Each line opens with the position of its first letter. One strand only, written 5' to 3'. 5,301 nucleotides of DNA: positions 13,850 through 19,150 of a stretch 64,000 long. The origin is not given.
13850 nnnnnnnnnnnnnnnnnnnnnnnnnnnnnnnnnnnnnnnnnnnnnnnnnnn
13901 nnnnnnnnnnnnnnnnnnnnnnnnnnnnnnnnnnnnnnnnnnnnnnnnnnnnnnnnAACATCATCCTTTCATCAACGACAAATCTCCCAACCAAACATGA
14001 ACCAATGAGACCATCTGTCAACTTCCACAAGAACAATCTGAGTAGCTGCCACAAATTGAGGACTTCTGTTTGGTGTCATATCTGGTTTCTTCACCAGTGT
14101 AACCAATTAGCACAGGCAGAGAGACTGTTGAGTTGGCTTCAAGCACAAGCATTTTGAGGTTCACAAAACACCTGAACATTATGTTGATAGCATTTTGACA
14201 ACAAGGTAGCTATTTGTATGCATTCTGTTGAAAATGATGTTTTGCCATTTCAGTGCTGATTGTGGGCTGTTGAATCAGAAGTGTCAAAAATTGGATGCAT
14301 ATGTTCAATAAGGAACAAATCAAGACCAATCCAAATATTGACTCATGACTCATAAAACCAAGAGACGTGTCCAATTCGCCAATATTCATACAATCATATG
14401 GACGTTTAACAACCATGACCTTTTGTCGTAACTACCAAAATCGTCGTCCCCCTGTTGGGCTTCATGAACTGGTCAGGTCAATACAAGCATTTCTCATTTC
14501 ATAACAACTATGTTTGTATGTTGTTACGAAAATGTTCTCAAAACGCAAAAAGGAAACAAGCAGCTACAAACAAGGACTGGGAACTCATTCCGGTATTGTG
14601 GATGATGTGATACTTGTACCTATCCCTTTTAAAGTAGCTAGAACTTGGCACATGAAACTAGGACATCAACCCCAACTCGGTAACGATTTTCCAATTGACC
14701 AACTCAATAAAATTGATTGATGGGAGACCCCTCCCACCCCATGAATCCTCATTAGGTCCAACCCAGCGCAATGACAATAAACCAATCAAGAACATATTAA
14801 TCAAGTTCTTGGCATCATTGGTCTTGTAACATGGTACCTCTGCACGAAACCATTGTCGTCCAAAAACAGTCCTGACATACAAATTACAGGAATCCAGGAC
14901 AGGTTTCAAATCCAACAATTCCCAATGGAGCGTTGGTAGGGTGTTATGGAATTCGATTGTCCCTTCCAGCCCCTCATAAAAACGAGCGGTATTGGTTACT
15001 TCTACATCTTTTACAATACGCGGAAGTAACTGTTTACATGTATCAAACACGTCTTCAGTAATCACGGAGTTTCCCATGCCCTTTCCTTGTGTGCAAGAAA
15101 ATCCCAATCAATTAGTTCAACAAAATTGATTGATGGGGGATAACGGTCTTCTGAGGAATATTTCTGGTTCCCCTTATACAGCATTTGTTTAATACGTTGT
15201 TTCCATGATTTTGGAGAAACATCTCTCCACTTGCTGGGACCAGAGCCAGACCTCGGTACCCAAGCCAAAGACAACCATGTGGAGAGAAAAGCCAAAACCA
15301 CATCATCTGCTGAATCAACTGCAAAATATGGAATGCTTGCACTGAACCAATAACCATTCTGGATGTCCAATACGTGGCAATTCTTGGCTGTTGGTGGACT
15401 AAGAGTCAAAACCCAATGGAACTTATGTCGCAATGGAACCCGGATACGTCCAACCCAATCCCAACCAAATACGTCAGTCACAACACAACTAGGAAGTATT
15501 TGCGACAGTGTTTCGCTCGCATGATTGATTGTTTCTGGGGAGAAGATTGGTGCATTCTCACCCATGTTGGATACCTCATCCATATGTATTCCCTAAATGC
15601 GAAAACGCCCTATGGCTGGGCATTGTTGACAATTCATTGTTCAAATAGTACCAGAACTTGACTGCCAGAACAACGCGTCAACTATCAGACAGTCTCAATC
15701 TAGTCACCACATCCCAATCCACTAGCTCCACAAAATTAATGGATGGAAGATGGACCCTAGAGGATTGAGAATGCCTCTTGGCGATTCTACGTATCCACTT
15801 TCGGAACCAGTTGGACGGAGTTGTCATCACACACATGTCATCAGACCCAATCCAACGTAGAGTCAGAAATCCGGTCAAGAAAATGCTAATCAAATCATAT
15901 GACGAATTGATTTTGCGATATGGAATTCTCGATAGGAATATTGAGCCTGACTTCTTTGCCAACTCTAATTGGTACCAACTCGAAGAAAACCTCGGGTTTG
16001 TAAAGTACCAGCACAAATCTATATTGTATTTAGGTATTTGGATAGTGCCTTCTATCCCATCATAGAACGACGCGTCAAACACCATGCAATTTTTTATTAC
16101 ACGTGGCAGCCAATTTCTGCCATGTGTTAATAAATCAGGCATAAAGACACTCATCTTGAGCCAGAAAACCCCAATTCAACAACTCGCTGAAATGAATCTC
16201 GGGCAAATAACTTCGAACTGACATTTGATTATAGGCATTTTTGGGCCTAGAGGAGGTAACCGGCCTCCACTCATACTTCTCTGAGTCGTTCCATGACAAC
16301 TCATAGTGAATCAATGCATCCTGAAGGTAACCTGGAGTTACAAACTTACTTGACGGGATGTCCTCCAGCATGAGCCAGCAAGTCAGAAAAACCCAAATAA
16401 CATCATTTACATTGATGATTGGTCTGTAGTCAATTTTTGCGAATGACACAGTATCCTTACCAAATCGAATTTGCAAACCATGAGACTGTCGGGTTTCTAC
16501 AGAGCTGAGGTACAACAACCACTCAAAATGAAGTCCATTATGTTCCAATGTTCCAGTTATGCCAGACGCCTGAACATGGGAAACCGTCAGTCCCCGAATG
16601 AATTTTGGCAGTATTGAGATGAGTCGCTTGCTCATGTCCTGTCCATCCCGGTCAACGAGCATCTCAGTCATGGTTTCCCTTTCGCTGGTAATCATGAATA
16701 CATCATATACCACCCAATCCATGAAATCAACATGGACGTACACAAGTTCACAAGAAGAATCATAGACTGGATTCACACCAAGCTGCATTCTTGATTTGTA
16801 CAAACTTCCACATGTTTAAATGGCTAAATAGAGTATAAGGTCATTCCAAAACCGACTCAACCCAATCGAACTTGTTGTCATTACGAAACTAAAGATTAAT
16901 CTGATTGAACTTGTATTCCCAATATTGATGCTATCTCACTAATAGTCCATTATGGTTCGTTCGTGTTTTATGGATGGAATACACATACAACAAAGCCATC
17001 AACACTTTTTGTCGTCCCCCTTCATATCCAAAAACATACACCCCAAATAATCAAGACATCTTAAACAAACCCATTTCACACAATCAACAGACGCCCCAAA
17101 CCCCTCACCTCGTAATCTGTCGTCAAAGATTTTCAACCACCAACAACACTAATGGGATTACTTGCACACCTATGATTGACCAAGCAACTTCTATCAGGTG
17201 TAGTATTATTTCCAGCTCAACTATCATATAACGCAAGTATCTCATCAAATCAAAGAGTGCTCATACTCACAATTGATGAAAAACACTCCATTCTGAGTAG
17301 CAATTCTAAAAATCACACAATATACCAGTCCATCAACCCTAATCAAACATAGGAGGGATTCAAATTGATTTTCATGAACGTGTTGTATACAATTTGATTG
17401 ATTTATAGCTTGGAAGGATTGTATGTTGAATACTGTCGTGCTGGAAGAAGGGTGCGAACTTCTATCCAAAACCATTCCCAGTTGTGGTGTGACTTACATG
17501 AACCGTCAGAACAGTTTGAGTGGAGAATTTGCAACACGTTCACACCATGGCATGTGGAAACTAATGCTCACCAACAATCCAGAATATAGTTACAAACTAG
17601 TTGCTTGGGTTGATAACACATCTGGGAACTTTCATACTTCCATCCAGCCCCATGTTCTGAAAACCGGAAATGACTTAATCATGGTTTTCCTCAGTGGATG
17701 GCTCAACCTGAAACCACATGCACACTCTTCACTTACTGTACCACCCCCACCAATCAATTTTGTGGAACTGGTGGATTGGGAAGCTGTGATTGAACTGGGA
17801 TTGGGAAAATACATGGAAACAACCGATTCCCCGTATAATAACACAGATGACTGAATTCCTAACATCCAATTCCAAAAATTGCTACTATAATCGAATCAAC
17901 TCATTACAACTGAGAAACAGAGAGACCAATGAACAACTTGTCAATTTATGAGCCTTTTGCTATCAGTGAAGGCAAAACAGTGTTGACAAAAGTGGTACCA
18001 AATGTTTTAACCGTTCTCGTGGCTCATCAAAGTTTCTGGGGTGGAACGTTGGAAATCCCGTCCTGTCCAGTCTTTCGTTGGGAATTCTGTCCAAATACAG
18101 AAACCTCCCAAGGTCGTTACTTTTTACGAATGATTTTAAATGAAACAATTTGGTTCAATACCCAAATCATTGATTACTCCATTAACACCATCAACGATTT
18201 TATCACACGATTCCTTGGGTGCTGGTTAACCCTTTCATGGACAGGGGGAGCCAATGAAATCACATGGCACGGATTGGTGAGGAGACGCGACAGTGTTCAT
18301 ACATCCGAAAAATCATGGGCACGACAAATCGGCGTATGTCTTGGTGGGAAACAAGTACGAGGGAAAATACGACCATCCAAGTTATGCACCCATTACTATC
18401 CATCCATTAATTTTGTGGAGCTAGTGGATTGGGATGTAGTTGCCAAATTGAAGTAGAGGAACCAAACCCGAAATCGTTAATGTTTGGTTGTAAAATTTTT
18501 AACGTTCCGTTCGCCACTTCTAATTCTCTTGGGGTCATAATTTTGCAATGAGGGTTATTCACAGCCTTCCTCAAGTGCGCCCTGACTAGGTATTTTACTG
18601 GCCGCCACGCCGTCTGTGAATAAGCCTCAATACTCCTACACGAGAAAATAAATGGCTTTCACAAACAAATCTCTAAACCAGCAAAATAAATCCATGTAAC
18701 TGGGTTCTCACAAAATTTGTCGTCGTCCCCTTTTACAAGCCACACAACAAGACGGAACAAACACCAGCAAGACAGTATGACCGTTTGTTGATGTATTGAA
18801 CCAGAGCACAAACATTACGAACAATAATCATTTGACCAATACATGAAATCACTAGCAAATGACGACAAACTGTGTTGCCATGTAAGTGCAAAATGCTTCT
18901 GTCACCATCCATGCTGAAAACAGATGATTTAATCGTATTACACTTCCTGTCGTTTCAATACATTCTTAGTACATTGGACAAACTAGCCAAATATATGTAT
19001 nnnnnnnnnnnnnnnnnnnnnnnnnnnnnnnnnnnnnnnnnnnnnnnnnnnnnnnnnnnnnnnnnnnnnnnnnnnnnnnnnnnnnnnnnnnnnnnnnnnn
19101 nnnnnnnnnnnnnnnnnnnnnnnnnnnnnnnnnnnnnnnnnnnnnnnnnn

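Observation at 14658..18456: Six tandem paralogs of an uncharacterised family sharing a strictly conserved C-terminal tail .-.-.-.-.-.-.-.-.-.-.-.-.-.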

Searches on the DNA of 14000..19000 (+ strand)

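Call 5: search_dna_similar(query=window:14000-19000:+, collection=phages, mode=distant, max_rows=20)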
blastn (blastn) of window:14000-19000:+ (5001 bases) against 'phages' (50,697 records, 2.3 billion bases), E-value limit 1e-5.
No match.

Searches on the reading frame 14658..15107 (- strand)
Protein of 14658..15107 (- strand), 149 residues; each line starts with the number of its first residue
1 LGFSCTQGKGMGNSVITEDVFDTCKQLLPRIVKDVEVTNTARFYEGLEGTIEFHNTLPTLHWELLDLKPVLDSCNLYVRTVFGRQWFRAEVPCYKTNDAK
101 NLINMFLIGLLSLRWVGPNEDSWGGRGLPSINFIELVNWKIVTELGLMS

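Call 7: search_protein_families(library=pfam, proteins=[window:14658-15107:-], max_evalue=1)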
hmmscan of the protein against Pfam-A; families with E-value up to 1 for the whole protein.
window:14658-15107:- (149 aa): 0 families

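Call 8: search_protein_families(library=phrogs, proteins=[window:14658-15107:-], max_evalue=1)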
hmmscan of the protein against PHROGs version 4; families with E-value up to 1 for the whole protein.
window:14658-15107:- (149 aa): 0 families

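Call 12: find_homologous_proteins(query=A1, max_evalue=0.001)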
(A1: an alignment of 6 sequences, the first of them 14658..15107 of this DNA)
Query A1 (6 sequences) (149 aa, profile of the alignment): 12 proteins with E <= 0.001 among 1101 candidates.
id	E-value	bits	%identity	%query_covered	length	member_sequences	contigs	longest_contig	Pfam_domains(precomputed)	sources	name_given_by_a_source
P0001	2.0e-57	211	28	57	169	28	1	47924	-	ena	-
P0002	1.0e-56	209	47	11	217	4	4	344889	-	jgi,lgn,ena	jgi:hypothetical protein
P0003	7.7e-50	187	47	11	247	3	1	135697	-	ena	-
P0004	4.7e-48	181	47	11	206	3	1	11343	-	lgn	-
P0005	3.5e-47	178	28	87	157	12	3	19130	-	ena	-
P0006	1.5e-43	166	47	11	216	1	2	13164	-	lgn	-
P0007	1.4e-42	163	35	11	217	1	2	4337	-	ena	-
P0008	2.2e-40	156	94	93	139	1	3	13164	-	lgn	-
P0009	1.3e-39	153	38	41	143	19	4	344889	-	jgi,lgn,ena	jgi:hypothetical protein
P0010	3.8e-33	132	80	93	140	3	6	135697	-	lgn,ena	-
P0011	1.1e-31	128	33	92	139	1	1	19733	-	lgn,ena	-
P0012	1.3e-14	72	31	19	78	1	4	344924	-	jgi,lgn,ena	jgi:hypothetical protein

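Call 14: find_encoding_contigs(protein=P0002, flank=10000, max_places=6)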
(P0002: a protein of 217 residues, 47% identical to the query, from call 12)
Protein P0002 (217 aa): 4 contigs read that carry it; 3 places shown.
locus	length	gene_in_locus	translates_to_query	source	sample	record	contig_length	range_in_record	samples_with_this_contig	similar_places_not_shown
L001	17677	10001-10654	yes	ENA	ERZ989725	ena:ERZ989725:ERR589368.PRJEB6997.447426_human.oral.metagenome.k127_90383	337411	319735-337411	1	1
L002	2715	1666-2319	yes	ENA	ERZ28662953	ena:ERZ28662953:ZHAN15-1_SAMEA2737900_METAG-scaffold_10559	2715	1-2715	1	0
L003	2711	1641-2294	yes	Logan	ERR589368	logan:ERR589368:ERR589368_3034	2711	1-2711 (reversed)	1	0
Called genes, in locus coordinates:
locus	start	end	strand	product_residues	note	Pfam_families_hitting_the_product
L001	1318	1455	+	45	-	-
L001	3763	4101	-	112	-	-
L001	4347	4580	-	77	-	-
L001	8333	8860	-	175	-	-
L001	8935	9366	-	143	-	-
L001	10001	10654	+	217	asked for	-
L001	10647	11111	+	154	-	-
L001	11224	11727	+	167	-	-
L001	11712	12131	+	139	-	-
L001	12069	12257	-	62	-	-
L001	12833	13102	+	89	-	PF00085:Thioredoxin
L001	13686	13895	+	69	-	-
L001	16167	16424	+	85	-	-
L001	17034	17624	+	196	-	-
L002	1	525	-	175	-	?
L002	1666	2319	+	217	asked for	-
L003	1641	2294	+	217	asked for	-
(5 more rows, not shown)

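Call 17: find_encoding_contigs(protein=P0003, flank=10000, max_places=4)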
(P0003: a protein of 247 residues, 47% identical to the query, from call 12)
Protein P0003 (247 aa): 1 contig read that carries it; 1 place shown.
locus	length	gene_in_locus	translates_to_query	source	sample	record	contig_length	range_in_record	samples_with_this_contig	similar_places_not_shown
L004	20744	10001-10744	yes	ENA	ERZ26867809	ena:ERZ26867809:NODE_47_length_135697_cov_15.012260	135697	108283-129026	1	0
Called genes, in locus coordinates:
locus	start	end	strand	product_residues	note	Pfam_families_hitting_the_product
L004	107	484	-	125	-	-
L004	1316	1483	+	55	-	-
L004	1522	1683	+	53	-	-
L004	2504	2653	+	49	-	-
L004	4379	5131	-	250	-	-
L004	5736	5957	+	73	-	-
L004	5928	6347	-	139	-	-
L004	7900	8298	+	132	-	-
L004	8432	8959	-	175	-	-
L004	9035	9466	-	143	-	-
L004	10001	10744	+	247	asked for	-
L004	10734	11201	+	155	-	-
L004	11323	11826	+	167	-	-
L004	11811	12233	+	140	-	-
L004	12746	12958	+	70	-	-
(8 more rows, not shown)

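Call 18: find_encoding_contigs(protein=P0001, flank=10000, max_places=4)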
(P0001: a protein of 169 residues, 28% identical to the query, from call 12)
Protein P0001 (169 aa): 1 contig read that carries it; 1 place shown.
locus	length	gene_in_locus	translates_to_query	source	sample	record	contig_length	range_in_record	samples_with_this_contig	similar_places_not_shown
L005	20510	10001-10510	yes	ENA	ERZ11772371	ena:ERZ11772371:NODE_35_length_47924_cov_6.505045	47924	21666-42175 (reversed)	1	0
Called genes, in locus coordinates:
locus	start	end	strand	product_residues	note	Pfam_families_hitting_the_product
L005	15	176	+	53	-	-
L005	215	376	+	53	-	-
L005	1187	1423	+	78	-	-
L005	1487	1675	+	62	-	-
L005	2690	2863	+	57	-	-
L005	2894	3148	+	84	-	-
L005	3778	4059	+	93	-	-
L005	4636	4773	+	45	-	-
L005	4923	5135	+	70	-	-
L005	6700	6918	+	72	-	-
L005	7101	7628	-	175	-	-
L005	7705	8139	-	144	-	-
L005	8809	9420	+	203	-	-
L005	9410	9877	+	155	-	-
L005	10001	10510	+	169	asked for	-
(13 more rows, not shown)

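Call 37: find_encoding_contigs(protein=P0005, flank=10000, max_places=4)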
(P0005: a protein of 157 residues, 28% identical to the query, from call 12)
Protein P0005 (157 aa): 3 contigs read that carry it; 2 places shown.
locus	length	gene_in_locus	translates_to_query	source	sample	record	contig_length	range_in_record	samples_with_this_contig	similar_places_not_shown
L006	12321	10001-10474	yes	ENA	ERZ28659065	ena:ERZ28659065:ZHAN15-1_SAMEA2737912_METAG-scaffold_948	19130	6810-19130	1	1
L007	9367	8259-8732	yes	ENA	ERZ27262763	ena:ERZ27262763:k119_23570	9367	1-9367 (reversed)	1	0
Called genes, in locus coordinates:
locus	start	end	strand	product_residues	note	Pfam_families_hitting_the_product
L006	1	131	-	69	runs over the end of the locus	-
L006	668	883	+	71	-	-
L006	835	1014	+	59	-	-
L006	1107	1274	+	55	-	-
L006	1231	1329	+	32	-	-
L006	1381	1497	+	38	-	-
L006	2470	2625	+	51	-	-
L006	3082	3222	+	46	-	-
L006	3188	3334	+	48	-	-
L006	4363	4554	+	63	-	-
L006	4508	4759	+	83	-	-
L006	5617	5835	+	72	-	-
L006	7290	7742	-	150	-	-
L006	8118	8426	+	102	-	-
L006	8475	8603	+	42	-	-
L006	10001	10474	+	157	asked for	-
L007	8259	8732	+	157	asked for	-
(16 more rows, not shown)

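Call 41: search_protein_families(library=padloc, proteins=[window:14661-15077:-], max_evalue=1)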
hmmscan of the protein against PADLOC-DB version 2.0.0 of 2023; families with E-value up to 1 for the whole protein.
window:14661-15077:- (139 aa): 0 families

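Call 47: predict_structure(alignment_id=A3)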
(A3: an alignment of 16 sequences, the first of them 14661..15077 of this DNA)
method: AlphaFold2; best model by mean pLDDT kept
length: 139 residues; sequences in the alignment: 16
mean_pLDDT: 78.2   pTM: 0.79
mean pLDDT of the five models: 78.2, 77.9, 77.4, 77.1, 76.7
residues with pLDDT >= 90: 31; 70-90: 71; 50-70: 25; < 50: 12
segments of 3 or more residues with pLDDT < 50: 1-3, 109-115
pLDDT, mean of each block of 10 residues (from residue 1): 66 91 83 71 76 79 83 74 84 92 72 51 88 86
secondary structure, 60 per line:
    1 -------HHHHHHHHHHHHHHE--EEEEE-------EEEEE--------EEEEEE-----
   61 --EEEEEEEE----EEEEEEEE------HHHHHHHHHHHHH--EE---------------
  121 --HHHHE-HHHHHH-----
elements in order: H8-21 E25-29 E37-41 E50-55 E63-70 E75-82 H89-101 H123-126 H129-134

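Call 64: search_protein_families(library=ncbifam, proteins=[window:14661-15077:-], max_evalue=1)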
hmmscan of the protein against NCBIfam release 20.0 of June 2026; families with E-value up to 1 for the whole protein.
window:14661-15077:- (139 aa): 0 families

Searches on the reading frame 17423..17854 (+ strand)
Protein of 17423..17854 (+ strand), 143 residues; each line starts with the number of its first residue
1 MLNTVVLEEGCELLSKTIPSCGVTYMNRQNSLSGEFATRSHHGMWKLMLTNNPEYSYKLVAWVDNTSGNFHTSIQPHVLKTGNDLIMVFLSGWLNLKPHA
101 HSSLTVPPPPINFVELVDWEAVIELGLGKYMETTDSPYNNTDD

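Call 7: search_protein_families(library=pfam, proteins=[window:17423-17854:+], max_evalue=1)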
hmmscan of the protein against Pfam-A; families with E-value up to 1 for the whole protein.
window:17423-17854:+ (143 aa): 1 family
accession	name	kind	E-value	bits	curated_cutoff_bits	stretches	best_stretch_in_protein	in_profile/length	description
PF16389.11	DUF4998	-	0.21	11.6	29.1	1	17-76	46-103/199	Domain of unknown function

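Call 8: search_protein_families(library=phrogs, proteins=[window:17423-17854:+], max_evalue=1)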
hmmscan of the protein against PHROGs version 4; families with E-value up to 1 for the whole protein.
window:17423-17854:+ (143 aa): 1 family
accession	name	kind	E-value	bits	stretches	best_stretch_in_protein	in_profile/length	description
phrog_28424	-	unknown function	0.089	14.2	1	16-88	16-89/99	-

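Call 41: search_protein_families(library=padloc, proteins=[window:17423-17851:+], max_evalue=1)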
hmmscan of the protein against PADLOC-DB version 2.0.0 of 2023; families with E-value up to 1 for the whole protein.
window:17423-17851:+ (143 aa): 1 family
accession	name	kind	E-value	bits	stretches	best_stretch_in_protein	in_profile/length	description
PDLC04624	PDC-M38B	-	0.035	11.8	1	56-94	177-214/220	-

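Call 64: search_protein_families(library=ncbifam, proteins=[window:17423-17851:+], max_evalue=1)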
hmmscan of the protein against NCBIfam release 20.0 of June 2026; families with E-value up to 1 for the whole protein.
window:17423-17851:+ (143 aa): 0 families

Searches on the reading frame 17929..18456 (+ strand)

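Call 7: search_protein_families(library=pfam, proteins=[window:17929-18456:+], max_evalue=1)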
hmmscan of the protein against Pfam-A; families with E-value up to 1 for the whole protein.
window:17929-18456:+ (175 aa): 0 families

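Call 8: search_protein_families(library=phrogs, proteins=[window:17929-18456:+], max_evalue=1)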
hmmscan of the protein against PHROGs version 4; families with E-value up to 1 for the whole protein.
window:17929-18456:+ (175 aa): 1 family
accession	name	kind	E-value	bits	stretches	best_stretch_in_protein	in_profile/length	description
phrog_35339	-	unknown function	0.22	12.7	1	61-87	9-35/56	-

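Call 41: search_protein_families(library=padloc, proteins=[window:17929-18453:+], max_evalue=1)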
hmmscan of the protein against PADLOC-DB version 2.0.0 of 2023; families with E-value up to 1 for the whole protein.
window:17929-18453:+ (175 aa): 0 families

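Call 64: search_protein_families(library=ncbifam, proteins=[window:17929-18453:+], max_evalue=1)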
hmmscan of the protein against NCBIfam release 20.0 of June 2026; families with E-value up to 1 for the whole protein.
window:17929-18453:+ (175 aa): 0 families
